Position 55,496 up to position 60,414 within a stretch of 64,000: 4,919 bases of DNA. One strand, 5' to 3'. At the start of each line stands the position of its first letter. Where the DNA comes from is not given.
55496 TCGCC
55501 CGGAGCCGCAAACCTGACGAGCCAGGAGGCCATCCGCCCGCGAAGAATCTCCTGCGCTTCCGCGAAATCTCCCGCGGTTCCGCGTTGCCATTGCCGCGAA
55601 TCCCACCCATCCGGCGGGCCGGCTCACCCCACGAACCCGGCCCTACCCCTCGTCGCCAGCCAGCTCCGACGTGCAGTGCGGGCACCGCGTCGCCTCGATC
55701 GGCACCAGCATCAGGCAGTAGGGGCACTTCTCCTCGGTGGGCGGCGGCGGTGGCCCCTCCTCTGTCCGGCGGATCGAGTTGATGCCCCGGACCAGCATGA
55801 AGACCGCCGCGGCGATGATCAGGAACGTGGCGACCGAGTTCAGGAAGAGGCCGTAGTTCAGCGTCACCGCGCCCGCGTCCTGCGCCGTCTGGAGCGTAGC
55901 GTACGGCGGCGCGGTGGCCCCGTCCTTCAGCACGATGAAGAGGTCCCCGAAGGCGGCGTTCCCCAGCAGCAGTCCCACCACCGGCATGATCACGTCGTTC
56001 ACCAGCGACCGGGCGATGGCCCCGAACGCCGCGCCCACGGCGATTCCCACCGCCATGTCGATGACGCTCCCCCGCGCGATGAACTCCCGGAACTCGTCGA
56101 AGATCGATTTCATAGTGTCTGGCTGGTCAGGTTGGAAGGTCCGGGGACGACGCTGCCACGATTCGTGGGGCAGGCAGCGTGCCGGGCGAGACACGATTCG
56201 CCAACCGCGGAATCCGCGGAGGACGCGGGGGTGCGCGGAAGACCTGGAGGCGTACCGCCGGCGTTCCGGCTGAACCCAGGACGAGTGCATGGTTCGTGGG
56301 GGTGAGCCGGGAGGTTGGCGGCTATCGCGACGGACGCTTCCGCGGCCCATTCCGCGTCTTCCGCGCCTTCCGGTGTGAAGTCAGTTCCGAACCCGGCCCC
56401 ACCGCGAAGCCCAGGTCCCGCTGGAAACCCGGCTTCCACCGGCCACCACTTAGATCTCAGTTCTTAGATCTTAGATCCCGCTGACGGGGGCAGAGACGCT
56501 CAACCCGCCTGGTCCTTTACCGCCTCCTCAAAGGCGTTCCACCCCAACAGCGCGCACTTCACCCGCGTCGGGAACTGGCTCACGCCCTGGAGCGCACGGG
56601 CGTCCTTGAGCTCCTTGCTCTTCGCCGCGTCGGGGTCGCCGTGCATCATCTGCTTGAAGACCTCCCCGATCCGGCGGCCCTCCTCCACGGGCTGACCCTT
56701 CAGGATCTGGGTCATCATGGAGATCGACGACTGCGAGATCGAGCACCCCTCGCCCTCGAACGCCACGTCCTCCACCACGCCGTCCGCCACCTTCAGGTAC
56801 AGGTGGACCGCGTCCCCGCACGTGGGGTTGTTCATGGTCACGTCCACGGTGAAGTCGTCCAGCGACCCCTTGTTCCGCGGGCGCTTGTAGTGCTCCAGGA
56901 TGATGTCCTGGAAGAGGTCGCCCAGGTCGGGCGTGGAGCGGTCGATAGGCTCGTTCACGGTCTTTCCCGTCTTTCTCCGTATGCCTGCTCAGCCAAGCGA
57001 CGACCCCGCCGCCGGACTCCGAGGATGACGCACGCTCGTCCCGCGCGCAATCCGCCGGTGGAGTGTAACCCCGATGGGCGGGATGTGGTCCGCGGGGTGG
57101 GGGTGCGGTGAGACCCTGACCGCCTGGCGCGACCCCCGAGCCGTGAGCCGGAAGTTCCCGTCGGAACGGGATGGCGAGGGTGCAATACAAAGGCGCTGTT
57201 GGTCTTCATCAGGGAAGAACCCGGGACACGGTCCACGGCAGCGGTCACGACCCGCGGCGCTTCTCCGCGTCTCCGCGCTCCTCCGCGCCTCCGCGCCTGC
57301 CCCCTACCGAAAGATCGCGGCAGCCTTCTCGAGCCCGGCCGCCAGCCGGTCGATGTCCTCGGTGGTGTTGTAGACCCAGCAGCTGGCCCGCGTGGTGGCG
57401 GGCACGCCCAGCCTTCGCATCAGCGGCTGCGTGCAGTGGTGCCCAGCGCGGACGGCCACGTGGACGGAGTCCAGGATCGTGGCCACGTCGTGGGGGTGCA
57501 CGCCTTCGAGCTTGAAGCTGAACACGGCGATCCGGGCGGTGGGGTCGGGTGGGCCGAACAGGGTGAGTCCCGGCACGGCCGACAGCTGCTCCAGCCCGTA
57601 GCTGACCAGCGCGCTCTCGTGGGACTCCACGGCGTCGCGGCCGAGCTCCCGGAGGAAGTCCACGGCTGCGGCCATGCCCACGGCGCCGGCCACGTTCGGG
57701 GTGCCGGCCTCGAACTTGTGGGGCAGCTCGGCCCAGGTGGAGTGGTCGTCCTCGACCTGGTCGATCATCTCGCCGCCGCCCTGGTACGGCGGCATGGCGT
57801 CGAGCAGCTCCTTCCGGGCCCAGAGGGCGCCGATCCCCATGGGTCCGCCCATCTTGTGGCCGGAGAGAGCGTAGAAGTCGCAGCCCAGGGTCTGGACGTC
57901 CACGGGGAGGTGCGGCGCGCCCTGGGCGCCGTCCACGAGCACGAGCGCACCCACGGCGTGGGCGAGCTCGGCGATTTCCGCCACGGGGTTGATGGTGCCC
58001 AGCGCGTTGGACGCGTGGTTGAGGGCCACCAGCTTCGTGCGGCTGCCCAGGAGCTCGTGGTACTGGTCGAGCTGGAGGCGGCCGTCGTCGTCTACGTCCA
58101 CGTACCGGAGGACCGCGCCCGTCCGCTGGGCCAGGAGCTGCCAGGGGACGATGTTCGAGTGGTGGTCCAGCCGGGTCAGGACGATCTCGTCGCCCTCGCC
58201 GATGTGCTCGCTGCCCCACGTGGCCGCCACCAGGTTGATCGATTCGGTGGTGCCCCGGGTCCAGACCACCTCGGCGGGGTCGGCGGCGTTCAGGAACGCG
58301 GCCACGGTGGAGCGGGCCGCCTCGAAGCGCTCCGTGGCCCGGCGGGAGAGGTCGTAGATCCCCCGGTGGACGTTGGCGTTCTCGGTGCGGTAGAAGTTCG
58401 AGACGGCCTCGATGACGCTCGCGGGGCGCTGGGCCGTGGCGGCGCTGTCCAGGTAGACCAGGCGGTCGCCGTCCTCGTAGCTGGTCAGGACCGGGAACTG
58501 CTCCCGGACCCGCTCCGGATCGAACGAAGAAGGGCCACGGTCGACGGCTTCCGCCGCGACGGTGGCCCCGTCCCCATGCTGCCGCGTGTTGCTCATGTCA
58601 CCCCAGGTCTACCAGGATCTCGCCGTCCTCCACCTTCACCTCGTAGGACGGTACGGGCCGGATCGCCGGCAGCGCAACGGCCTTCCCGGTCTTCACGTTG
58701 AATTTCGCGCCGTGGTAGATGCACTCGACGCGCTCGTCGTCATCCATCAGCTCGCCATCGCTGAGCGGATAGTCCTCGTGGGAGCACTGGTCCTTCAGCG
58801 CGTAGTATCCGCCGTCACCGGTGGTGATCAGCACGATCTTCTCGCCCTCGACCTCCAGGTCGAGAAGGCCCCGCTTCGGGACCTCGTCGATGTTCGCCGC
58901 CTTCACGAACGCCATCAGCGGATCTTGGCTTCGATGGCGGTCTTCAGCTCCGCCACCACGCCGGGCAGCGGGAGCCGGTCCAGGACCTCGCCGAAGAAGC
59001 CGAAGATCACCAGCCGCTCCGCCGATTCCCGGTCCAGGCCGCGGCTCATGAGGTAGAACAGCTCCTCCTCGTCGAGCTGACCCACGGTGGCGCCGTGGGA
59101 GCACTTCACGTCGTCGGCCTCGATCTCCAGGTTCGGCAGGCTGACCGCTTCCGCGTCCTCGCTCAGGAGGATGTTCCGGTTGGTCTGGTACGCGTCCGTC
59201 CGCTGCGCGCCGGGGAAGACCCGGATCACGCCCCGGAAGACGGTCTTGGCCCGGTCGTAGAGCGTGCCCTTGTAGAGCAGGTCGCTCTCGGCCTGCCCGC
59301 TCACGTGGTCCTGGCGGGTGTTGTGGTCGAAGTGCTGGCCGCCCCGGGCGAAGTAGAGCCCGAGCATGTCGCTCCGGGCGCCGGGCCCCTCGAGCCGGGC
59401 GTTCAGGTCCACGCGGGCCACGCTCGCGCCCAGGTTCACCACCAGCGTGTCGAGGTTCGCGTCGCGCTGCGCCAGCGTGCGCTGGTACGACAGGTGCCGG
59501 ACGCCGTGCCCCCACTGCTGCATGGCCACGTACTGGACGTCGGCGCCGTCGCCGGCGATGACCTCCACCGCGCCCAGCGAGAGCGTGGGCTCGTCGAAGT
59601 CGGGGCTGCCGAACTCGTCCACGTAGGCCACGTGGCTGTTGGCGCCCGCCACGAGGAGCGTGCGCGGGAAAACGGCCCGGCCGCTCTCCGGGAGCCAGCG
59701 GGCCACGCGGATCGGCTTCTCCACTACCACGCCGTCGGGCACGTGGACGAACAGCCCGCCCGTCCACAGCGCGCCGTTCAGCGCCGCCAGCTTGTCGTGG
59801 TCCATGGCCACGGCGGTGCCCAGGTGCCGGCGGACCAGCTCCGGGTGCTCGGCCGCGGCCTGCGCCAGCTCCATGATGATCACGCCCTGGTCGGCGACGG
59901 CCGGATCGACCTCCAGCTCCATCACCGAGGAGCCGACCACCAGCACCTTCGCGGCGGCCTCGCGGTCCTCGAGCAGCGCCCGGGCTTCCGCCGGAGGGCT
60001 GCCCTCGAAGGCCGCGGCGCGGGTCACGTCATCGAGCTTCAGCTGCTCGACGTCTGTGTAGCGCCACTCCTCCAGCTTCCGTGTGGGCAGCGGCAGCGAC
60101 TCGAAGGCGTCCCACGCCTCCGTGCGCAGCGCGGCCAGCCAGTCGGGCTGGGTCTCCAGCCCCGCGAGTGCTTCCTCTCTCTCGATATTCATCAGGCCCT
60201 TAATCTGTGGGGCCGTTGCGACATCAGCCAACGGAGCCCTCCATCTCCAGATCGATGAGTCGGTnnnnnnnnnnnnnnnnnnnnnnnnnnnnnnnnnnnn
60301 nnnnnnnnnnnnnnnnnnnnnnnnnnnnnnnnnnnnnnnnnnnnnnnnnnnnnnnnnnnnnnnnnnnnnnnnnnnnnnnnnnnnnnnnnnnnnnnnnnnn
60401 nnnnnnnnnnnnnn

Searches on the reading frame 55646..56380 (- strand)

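Call 27: search_protein_families(library=pfam, proteins=[window:55646-56380:-], max_evalue=0.00001)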
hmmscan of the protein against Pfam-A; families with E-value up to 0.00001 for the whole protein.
window:55646-56380:- (245 aa): 1 family
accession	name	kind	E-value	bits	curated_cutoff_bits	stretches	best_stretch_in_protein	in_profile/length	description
PF01741.23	MscL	-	7.2e-35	120.4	27.4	1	94-218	2-113/123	Large-conductance mechanosensitive channel, MscL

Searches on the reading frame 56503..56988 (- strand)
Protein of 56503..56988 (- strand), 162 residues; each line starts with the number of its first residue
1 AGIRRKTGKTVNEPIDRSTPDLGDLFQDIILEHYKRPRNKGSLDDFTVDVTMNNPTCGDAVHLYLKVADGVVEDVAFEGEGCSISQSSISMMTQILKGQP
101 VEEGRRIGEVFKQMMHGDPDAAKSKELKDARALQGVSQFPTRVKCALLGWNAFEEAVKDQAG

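Call 27: search_protein_families(library=pfam, proteins=[window:56503-56988:-], max_evalue=0.00001)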
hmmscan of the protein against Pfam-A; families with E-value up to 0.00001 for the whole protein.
window:56503-56988:- (162 aa): 1 family
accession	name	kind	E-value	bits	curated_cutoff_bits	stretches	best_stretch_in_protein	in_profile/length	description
PF01592.21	NifU_N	-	2e-28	99.5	22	1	27-145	3-126/127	NifU-like N terminal domain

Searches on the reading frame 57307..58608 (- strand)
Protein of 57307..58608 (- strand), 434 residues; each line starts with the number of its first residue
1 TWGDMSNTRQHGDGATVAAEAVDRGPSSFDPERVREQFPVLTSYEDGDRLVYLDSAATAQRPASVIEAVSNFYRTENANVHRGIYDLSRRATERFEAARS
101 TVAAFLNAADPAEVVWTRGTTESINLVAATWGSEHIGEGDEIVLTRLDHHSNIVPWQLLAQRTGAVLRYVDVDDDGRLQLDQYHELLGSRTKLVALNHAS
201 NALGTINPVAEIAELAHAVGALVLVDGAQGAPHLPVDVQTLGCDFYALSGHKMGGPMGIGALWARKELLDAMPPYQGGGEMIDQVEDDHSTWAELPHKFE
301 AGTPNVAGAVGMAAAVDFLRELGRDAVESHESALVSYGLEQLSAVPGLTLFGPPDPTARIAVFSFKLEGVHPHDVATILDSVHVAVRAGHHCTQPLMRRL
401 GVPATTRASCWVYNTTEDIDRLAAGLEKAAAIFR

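Call 27: search_protein_families(library=pfam, proteins=[window:57307-58608:-], max_evalue=0.00001)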
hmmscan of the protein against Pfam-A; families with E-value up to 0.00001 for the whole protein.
window:57307-58608:- (434 aa): 3 families
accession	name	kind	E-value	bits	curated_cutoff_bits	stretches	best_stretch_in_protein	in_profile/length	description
PF00266.25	Aminotran_5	-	6.3e-146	486.5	21.5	1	51-422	1-371/371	Aminotransferase class-V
PF00155.27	Aminotran_1_2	-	6.5e-09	35.9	19.7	1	96-228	45-187/361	Aminotransferase class I and II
PF01053.26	Cys_Met_Meta_PP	-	1.4e-07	30.9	27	1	66-251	22-197/381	Cys/Met metabolism PLP-dependent enzyme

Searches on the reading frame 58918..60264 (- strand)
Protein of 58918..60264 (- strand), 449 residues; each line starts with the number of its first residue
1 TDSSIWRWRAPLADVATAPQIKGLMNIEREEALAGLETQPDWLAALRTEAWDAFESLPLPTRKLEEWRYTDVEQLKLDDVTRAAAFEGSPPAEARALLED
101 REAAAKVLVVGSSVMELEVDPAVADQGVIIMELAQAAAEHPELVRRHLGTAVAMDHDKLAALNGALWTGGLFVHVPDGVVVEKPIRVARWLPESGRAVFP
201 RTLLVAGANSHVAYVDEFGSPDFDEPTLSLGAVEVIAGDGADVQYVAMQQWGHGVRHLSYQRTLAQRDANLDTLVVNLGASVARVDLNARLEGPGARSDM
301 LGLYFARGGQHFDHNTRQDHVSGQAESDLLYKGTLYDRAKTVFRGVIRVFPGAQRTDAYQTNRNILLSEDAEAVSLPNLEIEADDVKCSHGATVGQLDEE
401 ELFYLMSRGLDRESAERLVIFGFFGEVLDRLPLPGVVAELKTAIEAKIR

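Call 27: search_protein_families(library=pfam, proteins=[window:58918-60264:-], max_evalue=0.00001)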
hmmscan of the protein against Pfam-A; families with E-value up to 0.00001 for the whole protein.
window:58918-60264:- (449 aa): 2 families
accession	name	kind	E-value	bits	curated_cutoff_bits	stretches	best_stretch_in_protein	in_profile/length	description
PF01458.23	SUFBD_core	-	7.1e-82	274.8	27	1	194-423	6-232/232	SUF system FeS cluster assembly, SufBD core domain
PF19295.5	SufBD_N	-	3.4e-23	82.6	23.5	1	39-187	22-172/172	SufBD protein N-terminal region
